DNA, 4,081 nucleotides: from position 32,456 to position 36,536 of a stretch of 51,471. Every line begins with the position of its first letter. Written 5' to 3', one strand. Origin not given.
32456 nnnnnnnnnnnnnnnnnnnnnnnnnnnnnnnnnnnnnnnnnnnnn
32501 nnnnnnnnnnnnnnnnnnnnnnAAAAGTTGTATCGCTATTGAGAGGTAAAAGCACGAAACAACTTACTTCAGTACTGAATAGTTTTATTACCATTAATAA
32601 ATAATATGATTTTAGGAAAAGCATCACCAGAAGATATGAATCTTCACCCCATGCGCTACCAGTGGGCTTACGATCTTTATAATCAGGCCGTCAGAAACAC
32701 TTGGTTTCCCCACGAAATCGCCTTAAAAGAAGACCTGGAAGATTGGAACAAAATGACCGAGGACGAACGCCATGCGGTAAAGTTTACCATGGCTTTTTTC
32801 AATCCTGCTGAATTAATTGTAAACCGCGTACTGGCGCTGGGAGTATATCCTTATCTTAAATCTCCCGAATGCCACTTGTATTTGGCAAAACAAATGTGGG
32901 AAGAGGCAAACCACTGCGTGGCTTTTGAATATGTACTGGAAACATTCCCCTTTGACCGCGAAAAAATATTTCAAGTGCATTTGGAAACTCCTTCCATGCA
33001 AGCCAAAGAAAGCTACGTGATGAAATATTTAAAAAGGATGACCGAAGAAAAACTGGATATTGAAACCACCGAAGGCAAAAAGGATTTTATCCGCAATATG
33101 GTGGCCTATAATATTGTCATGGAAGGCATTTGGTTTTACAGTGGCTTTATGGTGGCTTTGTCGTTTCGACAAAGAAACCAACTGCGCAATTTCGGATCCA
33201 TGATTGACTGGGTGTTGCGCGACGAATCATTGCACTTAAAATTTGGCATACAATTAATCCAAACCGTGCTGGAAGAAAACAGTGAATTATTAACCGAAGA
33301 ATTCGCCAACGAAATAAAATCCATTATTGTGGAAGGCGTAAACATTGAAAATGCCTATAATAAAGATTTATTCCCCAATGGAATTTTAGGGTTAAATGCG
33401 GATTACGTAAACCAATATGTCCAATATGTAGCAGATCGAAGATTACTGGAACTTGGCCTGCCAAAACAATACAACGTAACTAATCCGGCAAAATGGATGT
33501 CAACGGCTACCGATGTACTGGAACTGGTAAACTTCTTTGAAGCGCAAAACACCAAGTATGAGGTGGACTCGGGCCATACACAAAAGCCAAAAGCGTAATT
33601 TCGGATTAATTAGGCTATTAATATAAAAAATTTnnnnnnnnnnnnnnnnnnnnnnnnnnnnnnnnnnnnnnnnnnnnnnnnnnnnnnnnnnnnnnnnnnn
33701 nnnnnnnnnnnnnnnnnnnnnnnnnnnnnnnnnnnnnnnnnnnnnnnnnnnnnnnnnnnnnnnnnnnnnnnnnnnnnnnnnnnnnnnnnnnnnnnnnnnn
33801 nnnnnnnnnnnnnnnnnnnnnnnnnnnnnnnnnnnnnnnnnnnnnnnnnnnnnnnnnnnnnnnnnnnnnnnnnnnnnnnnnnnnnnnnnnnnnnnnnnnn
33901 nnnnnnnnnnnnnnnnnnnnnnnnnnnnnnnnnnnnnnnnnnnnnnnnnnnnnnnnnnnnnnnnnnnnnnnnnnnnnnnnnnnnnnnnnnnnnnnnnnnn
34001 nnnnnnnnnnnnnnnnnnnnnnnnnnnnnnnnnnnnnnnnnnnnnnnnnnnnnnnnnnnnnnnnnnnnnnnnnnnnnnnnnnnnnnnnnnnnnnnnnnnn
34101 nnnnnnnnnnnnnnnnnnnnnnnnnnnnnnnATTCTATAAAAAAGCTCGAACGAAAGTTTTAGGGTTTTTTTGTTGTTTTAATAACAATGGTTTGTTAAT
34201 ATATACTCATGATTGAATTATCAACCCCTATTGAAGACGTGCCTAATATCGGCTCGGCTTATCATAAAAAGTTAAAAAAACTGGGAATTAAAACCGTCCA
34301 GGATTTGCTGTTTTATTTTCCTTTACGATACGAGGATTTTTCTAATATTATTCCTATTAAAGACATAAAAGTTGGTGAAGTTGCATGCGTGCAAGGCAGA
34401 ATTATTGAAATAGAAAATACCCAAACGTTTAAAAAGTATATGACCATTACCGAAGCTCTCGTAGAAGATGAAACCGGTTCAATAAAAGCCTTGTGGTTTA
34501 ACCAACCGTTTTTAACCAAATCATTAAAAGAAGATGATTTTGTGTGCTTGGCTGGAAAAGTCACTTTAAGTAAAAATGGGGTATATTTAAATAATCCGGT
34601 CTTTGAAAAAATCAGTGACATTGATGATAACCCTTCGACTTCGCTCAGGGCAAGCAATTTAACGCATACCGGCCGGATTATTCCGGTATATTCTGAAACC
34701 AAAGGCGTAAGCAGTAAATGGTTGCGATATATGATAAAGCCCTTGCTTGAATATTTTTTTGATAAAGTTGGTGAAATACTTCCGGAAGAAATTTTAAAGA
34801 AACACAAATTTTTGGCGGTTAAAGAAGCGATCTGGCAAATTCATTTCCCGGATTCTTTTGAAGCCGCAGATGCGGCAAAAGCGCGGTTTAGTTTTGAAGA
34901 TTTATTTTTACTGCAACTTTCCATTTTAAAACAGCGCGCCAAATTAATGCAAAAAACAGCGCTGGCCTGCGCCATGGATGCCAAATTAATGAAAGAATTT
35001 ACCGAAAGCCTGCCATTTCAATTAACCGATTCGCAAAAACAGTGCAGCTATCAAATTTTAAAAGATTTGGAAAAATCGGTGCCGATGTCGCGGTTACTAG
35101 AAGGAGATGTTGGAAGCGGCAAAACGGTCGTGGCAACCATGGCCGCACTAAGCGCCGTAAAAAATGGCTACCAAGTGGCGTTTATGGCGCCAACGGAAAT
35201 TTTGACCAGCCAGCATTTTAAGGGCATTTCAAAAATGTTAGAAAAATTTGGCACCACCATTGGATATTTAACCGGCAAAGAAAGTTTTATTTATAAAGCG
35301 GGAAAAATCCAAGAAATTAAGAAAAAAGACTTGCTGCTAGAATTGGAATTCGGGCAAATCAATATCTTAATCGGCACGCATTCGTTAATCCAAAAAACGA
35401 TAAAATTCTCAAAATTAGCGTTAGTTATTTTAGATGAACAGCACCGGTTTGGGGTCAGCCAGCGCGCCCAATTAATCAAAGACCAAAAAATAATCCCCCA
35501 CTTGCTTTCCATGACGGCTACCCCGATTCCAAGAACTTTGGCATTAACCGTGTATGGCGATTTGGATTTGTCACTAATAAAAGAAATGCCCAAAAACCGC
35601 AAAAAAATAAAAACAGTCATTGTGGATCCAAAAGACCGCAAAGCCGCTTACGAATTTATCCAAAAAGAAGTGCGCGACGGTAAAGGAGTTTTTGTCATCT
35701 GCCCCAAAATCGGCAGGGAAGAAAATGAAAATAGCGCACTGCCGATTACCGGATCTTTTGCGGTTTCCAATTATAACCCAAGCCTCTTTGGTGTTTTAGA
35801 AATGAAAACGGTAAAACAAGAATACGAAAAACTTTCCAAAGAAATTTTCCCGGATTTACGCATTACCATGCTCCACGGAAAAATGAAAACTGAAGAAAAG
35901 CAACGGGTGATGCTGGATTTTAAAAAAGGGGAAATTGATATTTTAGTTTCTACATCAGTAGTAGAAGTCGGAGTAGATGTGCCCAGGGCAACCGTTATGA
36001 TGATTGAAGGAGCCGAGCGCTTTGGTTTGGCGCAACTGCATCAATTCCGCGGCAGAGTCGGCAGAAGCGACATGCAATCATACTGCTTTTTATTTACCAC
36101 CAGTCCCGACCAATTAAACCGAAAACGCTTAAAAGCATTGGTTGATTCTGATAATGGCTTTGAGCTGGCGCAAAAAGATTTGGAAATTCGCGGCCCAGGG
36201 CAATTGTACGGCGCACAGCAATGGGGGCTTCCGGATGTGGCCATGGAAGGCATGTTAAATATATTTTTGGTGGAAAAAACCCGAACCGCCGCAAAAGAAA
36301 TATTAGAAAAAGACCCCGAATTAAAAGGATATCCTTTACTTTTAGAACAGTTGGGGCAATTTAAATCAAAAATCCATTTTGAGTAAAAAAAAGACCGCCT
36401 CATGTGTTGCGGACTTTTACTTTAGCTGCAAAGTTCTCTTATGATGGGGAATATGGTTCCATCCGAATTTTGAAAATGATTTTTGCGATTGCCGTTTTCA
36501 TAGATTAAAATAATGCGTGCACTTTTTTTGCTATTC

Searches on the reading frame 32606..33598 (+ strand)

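Call 9: search_protein_families(library=pfam, proteins=[window:32606-33598:+], max_evalue=0.001)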
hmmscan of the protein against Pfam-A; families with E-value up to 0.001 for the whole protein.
window:32606-33598:+ (330 aa): 1 family
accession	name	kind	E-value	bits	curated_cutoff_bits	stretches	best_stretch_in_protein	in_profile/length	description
PF00268.27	Ribonuc_red_sm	-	8.5e-79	265.3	33.6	1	11-294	2-281/281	Ribonucleotide reductase, small chain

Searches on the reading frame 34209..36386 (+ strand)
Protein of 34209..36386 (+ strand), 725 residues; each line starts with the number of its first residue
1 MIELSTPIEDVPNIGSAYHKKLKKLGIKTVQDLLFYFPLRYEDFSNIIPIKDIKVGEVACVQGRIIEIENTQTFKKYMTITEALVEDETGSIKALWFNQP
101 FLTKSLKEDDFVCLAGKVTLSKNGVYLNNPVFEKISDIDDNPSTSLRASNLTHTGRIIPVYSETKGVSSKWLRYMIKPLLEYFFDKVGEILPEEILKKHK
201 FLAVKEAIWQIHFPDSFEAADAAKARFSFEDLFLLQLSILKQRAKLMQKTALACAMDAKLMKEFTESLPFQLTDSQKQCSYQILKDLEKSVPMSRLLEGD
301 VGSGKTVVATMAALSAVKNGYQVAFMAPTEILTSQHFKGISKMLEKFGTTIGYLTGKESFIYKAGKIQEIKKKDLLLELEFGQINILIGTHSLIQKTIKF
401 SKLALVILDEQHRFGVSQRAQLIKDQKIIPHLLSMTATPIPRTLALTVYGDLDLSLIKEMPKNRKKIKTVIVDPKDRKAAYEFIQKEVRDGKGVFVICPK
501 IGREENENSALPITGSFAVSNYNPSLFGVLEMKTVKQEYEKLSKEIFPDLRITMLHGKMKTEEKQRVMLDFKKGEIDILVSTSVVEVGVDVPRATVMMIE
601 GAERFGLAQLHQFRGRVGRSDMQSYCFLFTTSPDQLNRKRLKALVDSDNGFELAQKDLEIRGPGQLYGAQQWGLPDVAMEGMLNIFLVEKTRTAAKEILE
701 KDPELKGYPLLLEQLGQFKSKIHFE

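Call 10: search_protein_families(library=pfam, proteins=[window:34209-36386:+], max_evalue=0.001)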
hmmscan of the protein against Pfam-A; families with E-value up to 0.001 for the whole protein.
window:34209-36386:+ (725 aa): 8 families
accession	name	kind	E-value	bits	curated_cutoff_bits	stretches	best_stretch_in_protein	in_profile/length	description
PF17191.10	RecG_wedge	-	4.8e-28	98.2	23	1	12-178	6-157/162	RecG wedge domain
PF00270.35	DEAD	-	3.3e-21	76.2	26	1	275-444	3-164/167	DEAD/DEAH box helicase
PF00271.37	Helicase_C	-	1.4e-19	70.8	23.5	1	535-620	28-109/110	Helicase conserved C-terminal domain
PF04851.21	ResIII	-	2.9e-13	50.5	22.5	1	270-439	2-162/164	Type III restriction enzyme, res subunit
PF19833.4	RecG_dom3_C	-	7.9e-08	32.7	26.8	1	648-717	2-75/87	ATP-dependent DNA helicase RecG, domain 3, C-terminal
PF01336.31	tRNA_anti-codon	-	3.1e-07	30.7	27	1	61-134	3-74/75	OB-fold nucleic acid binding domain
PF22590.2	Cas3-like_C_2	-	0.0001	22.9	27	1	533-620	13-104/106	CRISPR-associated nuclease/helicase Cas3, C-terminal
PF13604.12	AAA_30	-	0.00043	20.5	27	1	286-424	12-110/191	AAA domain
